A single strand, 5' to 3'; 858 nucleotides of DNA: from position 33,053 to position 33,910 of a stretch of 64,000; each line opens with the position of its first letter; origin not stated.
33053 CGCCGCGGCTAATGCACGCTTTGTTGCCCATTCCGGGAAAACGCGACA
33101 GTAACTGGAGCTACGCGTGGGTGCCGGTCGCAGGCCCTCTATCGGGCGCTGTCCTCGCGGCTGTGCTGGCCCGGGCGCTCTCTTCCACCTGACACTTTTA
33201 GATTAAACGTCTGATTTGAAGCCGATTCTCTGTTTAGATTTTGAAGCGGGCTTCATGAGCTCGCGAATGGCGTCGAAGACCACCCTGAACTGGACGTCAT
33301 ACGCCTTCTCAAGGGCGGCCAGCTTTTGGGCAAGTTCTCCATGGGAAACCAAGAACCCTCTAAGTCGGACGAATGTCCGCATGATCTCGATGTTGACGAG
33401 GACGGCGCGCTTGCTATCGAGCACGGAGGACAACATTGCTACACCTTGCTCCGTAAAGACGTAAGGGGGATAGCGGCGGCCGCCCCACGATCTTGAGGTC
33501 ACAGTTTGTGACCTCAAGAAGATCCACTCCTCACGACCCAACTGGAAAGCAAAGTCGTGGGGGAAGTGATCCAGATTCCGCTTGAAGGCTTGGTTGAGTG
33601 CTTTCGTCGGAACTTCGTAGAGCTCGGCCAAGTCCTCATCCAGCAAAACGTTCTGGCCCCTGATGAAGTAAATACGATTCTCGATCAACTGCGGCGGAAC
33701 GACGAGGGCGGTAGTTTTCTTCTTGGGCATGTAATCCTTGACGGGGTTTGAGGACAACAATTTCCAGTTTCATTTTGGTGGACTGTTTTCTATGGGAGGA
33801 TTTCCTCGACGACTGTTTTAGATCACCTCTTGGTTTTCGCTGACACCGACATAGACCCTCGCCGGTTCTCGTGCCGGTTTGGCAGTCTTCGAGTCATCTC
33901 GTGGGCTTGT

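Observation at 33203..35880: Mini-island bracketed by two ORF6N-domain genes (one intact, one frameshifted) carrying a secreted CxxCH plus prenyltransferase-repeat protein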

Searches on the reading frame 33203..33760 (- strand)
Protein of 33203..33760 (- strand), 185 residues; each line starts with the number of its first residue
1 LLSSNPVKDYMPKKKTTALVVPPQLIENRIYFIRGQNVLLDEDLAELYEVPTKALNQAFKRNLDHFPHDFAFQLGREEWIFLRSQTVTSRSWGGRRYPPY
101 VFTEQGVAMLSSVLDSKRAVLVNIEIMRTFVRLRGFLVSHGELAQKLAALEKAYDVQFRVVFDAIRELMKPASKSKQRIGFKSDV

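Call 3: search_protein_families(library=pfam, proteins=[window:33203-33760:-], max_evalue=0.1)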
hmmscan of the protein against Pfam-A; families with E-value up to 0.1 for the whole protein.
window:33203-33760:- (185 aa): 2 families
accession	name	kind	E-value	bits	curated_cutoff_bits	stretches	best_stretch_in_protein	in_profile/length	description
PF10543.14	ORF6N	-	2.5e-34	117.9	27.8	1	28-113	1-86/86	ORF6N domain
PF09669.15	Phage_pRha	-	0.018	16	29.9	1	77-133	41-89/91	Phage regulatory protein Rha (Phage_pRha)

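Call 6: search_protein_families(library=ncbifam, proteins=[window:33203-33760:-], max_evalue=0.1)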
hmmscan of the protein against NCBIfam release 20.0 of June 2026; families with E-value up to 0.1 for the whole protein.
window:33203-33760:- (185 aa): 0 families

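Call 16: find_encoding_contigs(protein=window:33203-33730:-, flank=10000, max_places=6)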
Protein window:33203-33730:- (175 aa): 4 contigs read that carry it; 4 places shown.
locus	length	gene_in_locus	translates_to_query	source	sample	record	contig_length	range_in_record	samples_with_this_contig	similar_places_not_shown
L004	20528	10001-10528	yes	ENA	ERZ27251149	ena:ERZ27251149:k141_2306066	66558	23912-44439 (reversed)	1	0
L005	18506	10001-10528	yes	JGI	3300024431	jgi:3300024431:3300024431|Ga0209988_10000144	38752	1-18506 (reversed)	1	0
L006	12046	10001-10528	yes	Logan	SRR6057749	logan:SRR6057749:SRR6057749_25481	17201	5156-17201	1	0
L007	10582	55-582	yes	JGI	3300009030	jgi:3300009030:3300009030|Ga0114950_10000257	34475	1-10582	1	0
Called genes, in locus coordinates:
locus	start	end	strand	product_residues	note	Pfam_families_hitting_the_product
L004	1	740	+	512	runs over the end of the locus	PF00211:Guanylate_cyc, PF00069:Pkinase, PF03109:ABC1 (faint), PF07714:PK_Tyr_Ser-Thr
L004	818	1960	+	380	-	PF00072:Response_reg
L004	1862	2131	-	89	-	-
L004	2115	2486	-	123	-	-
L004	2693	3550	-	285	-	PF00691:OmpA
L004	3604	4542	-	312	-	-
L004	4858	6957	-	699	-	PF00378:ECH_1, PF16113:ECH_2, PF02737:3HCDH_N, PF00725:3HCDH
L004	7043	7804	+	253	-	PF13489:Methyltransf_23 (weak), PF13847:Methyltransf_31, PF08241:Methyltransf_11, PF08242:Methyltransf_12 (weak), PF13649:Methyltransf_25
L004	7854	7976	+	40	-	-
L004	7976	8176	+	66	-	-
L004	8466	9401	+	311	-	PF13243:SQHop_cyclase_C (faint)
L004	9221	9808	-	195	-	-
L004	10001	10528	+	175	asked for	PF10543:ORF6N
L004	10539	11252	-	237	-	PF00230:MIP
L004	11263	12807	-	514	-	PF00890:FAD_binding_2 (weak), PF01266:DAO, PF01494:FAD_binding_3 (faint), PF12831:FAD_oxidored (faint), PF16901:DAO_C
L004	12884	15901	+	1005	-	PF02837:Glyco_hydro_2_N, PF22666:Glyco_hydro_2_N2, PF00703:Glyco_hydro_2, PF02836:Glyco_hydro_2_C, PF16353:LacZ_4, PF02929:Bgal_small_N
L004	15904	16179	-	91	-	-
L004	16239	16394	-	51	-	-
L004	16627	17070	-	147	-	PF00903:Glyoxalase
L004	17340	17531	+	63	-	-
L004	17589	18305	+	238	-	PF03737:RraA-like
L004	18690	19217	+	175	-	PF07883:Cupin_2 (weak)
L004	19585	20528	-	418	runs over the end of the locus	PF13360:PQQ_2, PF01011:PQQ (faint), PF13570:Beta-prop_ACSF4 (weak), PF13360:PQQ_2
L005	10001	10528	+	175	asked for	PF10543:ORF6N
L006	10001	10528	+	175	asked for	PF10543:ORF6N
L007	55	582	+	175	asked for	PF10543:ORF6N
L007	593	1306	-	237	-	PF00230:MIP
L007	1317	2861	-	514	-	PF00890:FAD_binding_2 (weak), PF01266:DAO, PF01494:FAD_binding_3 (faint), PF12831:FAD_oxidored (faint), PF16901:DAO_C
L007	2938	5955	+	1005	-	PF02837:Glyco_hydro_2_N, PF22666:Glyco_hydro_2_N2, PF00703:Glyco_hydro_2, PF02836:Glyco_hydro_2_C, PF16353:LacZ_4, PF02929:Bgal_small_N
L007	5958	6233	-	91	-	-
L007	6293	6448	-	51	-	-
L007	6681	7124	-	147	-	PF00903:Glyoxalase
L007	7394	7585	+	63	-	-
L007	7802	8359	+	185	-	PF03737:RraA-like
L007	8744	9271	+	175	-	PF07883:Cupin_2 (weak)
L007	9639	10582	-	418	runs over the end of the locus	PF13360:PQQ_2, PF01011:PQQ (faint), PF13570:Beta-prop_ACSF4 (weak), PF13360:PQQ_2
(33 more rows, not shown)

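Call 36: search_protein_families(library=phrogs, proteins=[window:33203-33730:-], max_evalue=1)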
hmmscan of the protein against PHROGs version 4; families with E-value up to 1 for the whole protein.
window:33203-33730:- (175 aa): 9 families
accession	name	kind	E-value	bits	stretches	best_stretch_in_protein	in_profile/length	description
phrog_4792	-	transcription regulation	3.2e-24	87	1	6-124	3-123/268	anti-repressor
phrog_1726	-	transcription regulation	2.4e-06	28.6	1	24-109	13-104/264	anti-repressor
phrog_1760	-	transcription regulation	1.2e-05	26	1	24-110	16-105/232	anti-repressor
phrog_373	-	transcription regulation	6.2e-05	23.4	1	15-111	86-176/373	anti-repressor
phrog_7755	-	transcription regulation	0.00019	22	1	24-126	130-231/282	anti-repressor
phrog_63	-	transcription regulation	0.00032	21.1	1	25-147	129-247/431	anti-repressor Ant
phrog_2379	-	transcription regulation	0.023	15.4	1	28-109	20-104/187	anti-repressor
phrog_2239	-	unknown function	0.083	14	0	135-169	4-35/89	-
phrog_17878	-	unknown function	0.31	10.7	1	105-167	127-192/483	-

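Call 42: find_homologous_proteins(query=window:33203-33730:-, max_evalue=1e-10)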
Query window:33203-33730:- (175 aa): 7998 proteins with E <= 1e-10 among 8000 candidates; the best 120 are listed.
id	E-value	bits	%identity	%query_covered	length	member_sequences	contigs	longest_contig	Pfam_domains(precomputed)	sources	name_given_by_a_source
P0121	5.8e-89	314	97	85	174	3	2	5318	PF10543.15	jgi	jgi:hypothetical protein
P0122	1.0e-85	303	83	98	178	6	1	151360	PF10543.15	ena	-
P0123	3.8e-84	298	84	95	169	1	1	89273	PF10543.15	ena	-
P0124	3.0e-72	260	70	98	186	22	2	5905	PF10543.15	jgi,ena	-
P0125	3.3e-72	259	70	98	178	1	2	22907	PF10543.15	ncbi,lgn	-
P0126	4.0e-70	253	71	98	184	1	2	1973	PF10543.15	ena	-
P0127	6.4e-70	252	70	98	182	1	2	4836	PF10543.15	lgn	-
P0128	6.9e-70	252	71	99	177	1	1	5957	PF10543.15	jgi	jgi:hypothetical protein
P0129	4.9e-68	246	62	97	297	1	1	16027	PF10543.15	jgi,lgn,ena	-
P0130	2.6e-65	237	68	97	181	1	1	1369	PF10543.15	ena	-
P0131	2.2e-64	234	70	94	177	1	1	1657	PF10543.15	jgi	jgi:hypothetical protein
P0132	2.4e-64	234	67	98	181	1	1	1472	PF10543.15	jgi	jgi:hypothetical protein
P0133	8.2e-64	232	76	82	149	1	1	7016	PF10543.15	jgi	jgi:hypothetical protein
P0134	1.5e-63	231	68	95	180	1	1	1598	PF10543.15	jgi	jgi:phage regulator Rha-like protein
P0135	2.1e-63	231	66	97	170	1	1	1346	PF10543.15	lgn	-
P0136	3.2e-63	230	67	94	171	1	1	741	PF10543.15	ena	-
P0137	5.4e-63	229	68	94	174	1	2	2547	PF10543.15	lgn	-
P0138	5.4e-63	229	68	94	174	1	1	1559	PF10543.15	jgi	-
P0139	7.6e-63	229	67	94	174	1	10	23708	PF10543.15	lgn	-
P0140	1.2e-62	228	67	95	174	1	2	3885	PF10543.15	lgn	-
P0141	1.3e-62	228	66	98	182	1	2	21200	PF10543.15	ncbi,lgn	-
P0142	1.9e-62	228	66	93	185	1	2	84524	PF10543.15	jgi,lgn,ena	jgi:hypothetical protein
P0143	2.1e-62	228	65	94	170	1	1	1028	PF10543.15,PF09669.16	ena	-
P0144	2.5e-62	227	68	94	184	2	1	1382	PF10543.15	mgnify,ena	mgnify:CR=1 FL=1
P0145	2.9e-62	227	66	98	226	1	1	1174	PF10543.15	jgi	jgi:hypothetical protein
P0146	2.9e-62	227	67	97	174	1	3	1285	PF10543.15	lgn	-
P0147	3.0e-62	227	66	97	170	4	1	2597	PF10543.15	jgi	jgi:hypothetical protein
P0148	4.4e-62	226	65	94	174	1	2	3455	PF10543.15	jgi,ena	-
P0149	5.2e-62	226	67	94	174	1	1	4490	PF10543.15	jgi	-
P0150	5.4e-62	226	69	94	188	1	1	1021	PF10543.15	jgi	jgi:hypothetical protein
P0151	5.5e-62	226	67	93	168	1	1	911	PF10543.15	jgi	-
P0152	6.7e-62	226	66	98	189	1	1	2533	PF10543.15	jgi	jgi:phage regulator Rha-like protein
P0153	6.9e-62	226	64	98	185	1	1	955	PF10543.15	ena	-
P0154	7.4e-62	226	68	94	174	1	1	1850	PF10543.15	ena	-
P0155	7.7e-62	226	66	94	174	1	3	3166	PF10543.15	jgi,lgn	-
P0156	8.9e-62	225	64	95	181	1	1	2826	PF10543.15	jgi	jgi:phage regulator Rha-like protein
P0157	9.1e-62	225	67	94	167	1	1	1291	PF10543.15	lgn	-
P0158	9.8e-62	225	68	96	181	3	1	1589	PF10543.15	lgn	-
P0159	1.0e-61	225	67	94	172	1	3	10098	PF10543.15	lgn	-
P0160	1.5e-61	225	61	93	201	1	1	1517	PF10543.15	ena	-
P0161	1.6e-61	225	67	94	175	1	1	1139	PF10543.15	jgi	jgi:hypothetical protein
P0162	1.7e-61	225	65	97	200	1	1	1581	PF10543.15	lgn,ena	-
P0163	1.9e-61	224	65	99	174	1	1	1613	PF10543.15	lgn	-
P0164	2.1e-61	224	66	94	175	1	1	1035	PF10543.15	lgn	-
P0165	2.7e-61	224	67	93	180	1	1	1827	PF10543.15,PF09669.16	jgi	jgi:hypothetical protein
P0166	2.7e-61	224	65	93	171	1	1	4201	PF10543.15,PF09669.16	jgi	jgi:phage regulator Rha-like protein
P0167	3.2e-61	224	64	98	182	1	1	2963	PF10543.15,PF09669.16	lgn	-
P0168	3.9e-61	223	67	93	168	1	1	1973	PF10543.15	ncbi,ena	-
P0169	4.8e-61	223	65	94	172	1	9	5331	PF10543.15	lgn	-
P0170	5.6e-61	223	66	94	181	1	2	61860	PF10543.15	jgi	jgi:hypothetical protein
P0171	6.0e-61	223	65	94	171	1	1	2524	PF10543.15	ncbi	-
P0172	6.2e-61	223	68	94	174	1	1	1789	PF10543.15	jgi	jgi:hypothetical protein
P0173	6.3e-61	223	66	94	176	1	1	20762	PF10543.15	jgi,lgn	-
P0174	6.6e-61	223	66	94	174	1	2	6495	PF10543.15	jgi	-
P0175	6.6e-61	223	67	93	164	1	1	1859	PF10543.15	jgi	jgi:hypothetical protein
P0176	6.8e-61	223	69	93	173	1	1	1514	PF10543.15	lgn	-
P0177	6.8e-61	223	64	98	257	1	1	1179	PF10543.15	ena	-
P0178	6.9e-61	223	64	98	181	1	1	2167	PF10543.15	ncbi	-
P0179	7.2e-61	223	67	94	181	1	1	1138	PF10543.15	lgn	-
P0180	7.4e-61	223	66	93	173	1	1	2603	PF10543.15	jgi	-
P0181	7.6e-61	222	67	93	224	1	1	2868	PF10543.15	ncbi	-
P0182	7.6e-61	222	63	96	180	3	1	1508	PF10543.15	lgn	-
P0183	7.6e-61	222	68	96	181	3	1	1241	PF10543.15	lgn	-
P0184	8.0e-61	222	65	97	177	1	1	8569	PF10543.15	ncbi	-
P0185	8.8e-61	222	70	94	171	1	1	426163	PF10543.15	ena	-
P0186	9.4e-61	222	69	93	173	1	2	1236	PF10543.15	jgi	-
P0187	9.7e-61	222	66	97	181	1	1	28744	PF10543.15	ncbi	-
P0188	1.1e-60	222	66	98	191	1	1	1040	PF10543.15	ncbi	-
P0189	1.2e-60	222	63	97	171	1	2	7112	PF10543.15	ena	-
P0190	1.2e-60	222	66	93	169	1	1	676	PF10543.15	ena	-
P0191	1.3e-60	222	66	94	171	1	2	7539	PF10543.15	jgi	jgi:ORF6N domain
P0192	1.3e-60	222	68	93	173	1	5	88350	PF10543.15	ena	-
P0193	1.3e-60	222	66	94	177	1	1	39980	PF10543.15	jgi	jgi:hypothetical protein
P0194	1.4e-60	222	68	94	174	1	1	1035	PF10543.15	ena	-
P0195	1.5e-60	222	66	97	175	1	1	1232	PF10543.15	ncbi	-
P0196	1.7e-60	221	66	98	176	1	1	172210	PF10543.15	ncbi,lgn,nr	ncbi:MAG: ORF6N domain-containing protein [Candidatus Peregrinibacteria bacterium]|nr:ORF6N domain-c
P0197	1.7e-60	221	66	97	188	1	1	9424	PF10543.15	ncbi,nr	ncbi:MAG: ORF6N domain-containing protein [Pirellulales bacterium]|nr:ORF6N domain-containing protei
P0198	1.9e-60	221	62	98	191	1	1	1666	PF10543.15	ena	-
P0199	2.0e-60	221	65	94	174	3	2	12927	PF10543.15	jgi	-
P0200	2.0e-60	221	65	96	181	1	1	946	PF10543.15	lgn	-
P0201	2.1e-60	221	67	98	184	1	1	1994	PF10543.15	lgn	-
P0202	2.2e-60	221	62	96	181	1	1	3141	PF10543.15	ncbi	-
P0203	2.3e-60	221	64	97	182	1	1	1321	PF10543.15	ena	-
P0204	2.5e-60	221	67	91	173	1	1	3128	PF10543.15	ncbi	-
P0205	2.7e-60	221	67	95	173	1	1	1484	PF10543.15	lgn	-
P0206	2.8e-60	221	66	97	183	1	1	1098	PF10543.15,PF09669.16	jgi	jgi:phage regulator Rha-like protein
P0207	2.8e-60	221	65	97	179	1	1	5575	PF10543.15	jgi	jgi:hypothetical protein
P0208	2.9e-60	221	67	91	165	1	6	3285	PF10543.15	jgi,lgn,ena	jgi:hypothetical protein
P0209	3.0e-60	221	71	89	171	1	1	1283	PF10543.15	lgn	-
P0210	3.0e-60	221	66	91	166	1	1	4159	PF10543.15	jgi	jgi:hypothetical protein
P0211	3.1e-60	220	69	93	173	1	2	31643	PF10543.15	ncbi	-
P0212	3.1e-60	220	66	95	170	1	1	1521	PF10543.15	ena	-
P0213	3.4e-60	220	66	93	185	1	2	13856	PF10543.15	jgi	jgi:hypothetical protein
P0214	3.5e-60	220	64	98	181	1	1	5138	PF10543.15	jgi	jgi:hypothetical protein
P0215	3.7e-60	220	63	99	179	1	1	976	PF10543.15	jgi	jgi:hypothetical protein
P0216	3.8e-60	220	64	95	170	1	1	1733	PF10543.15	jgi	-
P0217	3.8e-60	220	65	94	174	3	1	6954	PF10543.15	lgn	-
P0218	4.0e-60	220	64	96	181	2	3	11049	PF10543.15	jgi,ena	jgi:hypothetical protein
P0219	4.2e-60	220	65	98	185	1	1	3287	PF10543.15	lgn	-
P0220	4.3e-60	220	66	93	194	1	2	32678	PF10543.15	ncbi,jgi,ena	-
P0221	4.4e-60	220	66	93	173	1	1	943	PF10543.15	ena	-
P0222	4.5e-60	220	62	99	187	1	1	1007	PF10543.15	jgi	-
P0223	4.8e-60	220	65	94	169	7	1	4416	PF10543.15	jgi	-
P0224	4.8e-60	220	64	98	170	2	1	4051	PF10543.15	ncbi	ncbi:MAG: ORF6N domain-containing protein [Myxococcota bacterium]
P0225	4.9e-60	220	66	93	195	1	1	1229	PF10543.15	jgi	-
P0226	5.3e-60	220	66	94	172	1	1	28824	PF10543.15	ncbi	ncbi:MAG: ORF6N domain-containing protein [Nitrospirota bacterium]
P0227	5.3e-60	220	67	93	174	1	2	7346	PF10543.15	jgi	jgi:hypothetical protein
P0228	5.3e-60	220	66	94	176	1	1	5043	PF10543.15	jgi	-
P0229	5.4e-60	220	64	96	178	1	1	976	PF10543.15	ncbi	-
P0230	5.4e-60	220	64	94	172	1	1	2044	PF10543.15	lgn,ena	-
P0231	5.6e-60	220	71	83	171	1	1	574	PF10543.15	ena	-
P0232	5.8e-60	220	65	94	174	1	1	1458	PF10543.15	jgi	-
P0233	5.8e-60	220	66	96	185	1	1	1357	PF10543.15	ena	-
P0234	6.0e-60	220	64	94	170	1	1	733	PF10543.15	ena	-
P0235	6.2e-60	219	63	97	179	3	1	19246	PF10543.15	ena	-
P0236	6.4e-60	219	62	99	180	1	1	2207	PF10543.15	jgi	jgi:hypothetical protein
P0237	6.6e-60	219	63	96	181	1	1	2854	PF10543.15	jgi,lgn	jgi:hypothetical protein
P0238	6.8e-60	219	69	94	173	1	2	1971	PF10543.15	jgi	jgi:hypothetical protein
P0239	7.1e-60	219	66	97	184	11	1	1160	PF10543.15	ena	-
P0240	7.1e-60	219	64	99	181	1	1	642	PF10543.15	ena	-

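Call 43: find_encoding_contigs(protein=P0122, flank=5000, max_places=2)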
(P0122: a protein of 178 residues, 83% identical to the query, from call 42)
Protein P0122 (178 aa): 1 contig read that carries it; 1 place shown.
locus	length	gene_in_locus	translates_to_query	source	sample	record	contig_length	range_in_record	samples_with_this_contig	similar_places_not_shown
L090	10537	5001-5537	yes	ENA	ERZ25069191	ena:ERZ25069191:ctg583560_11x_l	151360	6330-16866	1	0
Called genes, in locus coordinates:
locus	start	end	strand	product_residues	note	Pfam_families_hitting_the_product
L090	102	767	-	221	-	-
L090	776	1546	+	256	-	PF13662:Toprim_4, PF13155:Toprim_2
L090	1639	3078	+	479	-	PF27228:MTBMA_p00010_2nd (faint)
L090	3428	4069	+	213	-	PF00589:Phage_integrase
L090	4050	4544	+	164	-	PF02899:Phage_int_SAM_1 (weak), PF00589:Phage_integrase (weak)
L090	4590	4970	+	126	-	PF00589:Phage_integrase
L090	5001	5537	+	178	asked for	PF10543:ORF6N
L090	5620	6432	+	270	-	-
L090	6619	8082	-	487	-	PF12450:vWF_A, PF00092:VWA, PF13519:VWA_2, PF13768:VWA_3 (weak), PF12034:YfbK_C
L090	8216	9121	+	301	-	PF11219:DUF3014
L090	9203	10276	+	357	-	-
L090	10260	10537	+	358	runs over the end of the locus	PF01118:Semialdhyde_dh, PF02774:Semialdhyde_dhC, PF22698:Semialdhyde_dhC_1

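Call 44: find_encoding_contigs(protein=P0123, flank=5000, max_places=2)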
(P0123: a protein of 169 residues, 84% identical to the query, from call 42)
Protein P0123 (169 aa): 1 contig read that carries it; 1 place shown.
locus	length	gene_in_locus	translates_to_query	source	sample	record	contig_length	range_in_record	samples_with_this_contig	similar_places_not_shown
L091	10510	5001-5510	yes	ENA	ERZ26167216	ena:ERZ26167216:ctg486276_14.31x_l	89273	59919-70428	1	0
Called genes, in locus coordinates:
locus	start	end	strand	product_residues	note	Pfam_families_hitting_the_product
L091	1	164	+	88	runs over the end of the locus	PF25023:TEN_YD-shell (weak)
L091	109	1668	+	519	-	PF25023:TEN_YD-shell, PF14428:SCP1201-like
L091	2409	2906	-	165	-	PF00665:rve, PF13683:rve_3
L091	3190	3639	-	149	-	-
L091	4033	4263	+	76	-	PF01797:Y1_Tnp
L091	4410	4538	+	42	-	-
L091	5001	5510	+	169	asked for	PF10543:ORF6N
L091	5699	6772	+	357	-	PF25023:TEN_YD-shell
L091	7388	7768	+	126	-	-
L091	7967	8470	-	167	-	-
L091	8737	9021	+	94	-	PF09346:SMI1_KNR4 (weak)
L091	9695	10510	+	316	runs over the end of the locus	PF20148:DUF6531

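Call 45: find_encoding_contigs(protein=P0121, flank=5000, max_places=3)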
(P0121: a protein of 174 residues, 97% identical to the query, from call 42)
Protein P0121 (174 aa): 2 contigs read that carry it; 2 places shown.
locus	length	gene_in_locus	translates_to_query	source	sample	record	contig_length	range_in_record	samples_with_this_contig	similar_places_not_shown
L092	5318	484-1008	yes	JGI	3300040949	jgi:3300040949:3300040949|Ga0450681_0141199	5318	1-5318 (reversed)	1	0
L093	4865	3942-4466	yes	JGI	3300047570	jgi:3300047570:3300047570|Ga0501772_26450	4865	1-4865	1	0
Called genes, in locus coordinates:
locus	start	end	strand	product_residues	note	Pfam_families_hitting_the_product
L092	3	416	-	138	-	?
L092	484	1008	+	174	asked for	PF10543:ORF6N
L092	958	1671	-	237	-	PF00230:MIP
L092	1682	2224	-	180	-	PF00890:FAD_binding_2 (weak), PF01266:DAO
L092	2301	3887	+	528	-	PF02837:Glyco_hydro_2_N, PF22666:Glyco_hydro_2_N2, PF00703:Glyco_hydro_2, PF02836:Glyco_hydro_2_C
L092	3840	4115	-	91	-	-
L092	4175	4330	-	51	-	-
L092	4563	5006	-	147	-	PF00903:Glyoxalase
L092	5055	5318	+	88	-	?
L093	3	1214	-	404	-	?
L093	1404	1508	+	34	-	-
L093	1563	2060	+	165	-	-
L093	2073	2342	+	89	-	-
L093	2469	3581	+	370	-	PF13243:SQHop_cyclase_C (faint)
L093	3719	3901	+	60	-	-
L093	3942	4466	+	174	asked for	PF10543:ORF6N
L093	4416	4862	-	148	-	PF00230:MIP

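Call 65: search_protein_families(library=padloc, proteins=[window:33203-33730:-], max_evalue=0.01)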
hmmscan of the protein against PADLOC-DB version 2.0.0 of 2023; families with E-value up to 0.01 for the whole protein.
window:33203-33730:- (175 aa): 3 families
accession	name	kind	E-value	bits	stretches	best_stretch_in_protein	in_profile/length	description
PDLC04869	PDC-S05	-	8.5e-54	180.8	1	3-172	4-177/306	-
PDLC04856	PDC-S05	-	8.2e-53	176.7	1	11-170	7-174/177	-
PDLC04849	PDC-S05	-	6.9e-34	115.2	1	14-139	8-133/183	-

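Call 70: search_solved_structures(query=window:33203-33730:-, max_evalue=1)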
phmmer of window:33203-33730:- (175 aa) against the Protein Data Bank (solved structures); distinct sequences matched with E-value up to 1: 0.
